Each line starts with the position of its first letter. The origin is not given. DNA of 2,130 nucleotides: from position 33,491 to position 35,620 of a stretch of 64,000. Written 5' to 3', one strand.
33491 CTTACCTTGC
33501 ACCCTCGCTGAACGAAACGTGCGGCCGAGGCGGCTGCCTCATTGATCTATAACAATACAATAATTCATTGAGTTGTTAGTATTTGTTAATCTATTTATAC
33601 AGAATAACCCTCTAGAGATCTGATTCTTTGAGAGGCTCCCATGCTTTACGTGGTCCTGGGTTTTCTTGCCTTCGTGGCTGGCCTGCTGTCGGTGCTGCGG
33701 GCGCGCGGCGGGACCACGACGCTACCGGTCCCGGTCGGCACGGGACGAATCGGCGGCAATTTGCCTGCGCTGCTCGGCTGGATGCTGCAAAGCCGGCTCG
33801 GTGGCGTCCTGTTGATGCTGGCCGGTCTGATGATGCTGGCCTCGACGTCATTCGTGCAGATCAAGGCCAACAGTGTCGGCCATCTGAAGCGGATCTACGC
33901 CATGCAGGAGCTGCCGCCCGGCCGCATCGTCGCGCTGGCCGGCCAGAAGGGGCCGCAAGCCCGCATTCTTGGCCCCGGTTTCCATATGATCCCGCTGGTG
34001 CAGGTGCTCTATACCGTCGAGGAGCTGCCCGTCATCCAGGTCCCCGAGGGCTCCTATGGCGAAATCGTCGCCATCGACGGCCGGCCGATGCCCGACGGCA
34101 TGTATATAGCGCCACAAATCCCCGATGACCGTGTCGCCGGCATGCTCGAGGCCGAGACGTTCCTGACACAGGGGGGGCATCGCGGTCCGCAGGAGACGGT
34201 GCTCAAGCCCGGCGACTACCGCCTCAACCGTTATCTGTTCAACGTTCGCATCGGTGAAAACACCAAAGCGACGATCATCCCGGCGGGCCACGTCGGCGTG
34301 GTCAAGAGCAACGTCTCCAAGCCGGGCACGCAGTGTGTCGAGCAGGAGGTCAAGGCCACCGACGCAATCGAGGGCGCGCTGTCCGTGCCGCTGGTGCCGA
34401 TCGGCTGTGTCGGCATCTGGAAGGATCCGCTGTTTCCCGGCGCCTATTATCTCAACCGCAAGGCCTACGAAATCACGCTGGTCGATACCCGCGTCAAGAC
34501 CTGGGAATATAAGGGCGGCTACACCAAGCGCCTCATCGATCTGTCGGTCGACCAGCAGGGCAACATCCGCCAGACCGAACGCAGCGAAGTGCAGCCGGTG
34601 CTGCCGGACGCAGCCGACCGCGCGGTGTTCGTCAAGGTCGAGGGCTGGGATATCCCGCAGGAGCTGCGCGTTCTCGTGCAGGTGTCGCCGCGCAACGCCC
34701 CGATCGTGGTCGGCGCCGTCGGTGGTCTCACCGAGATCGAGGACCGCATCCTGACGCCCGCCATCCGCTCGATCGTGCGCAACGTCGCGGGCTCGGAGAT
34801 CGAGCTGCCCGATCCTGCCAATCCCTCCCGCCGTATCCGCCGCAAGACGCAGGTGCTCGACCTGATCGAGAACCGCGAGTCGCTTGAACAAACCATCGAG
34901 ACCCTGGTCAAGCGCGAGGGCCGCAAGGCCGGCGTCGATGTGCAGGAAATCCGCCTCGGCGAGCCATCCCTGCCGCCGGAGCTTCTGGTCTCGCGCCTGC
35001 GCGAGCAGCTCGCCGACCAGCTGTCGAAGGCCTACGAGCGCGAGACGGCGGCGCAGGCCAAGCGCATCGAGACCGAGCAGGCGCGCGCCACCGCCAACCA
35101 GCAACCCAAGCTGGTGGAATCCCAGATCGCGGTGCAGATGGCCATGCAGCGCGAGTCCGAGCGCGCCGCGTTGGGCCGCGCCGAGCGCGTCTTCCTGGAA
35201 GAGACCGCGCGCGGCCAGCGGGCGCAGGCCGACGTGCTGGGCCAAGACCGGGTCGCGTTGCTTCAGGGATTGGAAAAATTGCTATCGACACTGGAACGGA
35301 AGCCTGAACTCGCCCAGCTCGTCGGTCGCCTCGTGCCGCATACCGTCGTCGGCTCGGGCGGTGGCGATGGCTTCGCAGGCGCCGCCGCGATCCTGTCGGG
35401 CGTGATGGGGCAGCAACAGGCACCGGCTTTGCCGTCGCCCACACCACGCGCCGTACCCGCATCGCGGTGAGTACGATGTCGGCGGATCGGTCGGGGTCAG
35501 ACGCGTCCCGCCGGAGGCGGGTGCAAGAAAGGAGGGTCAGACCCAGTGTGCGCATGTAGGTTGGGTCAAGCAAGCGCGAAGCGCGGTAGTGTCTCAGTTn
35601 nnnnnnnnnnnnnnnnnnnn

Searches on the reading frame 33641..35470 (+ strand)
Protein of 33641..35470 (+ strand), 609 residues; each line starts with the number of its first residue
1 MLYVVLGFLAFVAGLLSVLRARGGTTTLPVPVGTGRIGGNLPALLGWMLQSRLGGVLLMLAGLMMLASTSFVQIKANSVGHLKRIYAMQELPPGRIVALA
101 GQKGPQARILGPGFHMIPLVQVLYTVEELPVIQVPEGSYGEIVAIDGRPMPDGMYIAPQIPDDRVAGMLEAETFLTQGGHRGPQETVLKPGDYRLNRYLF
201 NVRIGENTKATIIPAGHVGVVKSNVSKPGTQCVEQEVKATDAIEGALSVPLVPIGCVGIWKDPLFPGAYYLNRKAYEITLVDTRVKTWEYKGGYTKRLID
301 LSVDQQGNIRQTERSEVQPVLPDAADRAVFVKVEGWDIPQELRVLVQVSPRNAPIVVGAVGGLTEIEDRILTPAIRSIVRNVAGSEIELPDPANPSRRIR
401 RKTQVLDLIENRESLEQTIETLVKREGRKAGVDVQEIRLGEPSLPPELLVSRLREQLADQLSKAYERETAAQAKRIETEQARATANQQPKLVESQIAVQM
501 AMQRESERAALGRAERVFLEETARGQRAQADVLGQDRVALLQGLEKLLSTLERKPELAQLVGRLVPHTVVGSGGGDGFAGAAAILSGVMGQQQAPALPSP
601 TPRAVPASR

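Call 41: search_protein_families(library=pfam, proteins=[window:33641-35470:+], max_evalue=0.00001)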
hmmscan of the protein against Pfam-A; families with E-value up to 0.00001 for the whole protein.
window:33641-35470:+ (609 aa): 1 family
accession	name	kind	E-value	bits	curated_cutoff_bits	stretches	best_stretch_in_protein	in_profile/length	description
PF01145.31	Band_7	-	5.4e-08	33.5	23.6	1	212-472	2-166/176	SPFH domain / Band 7 family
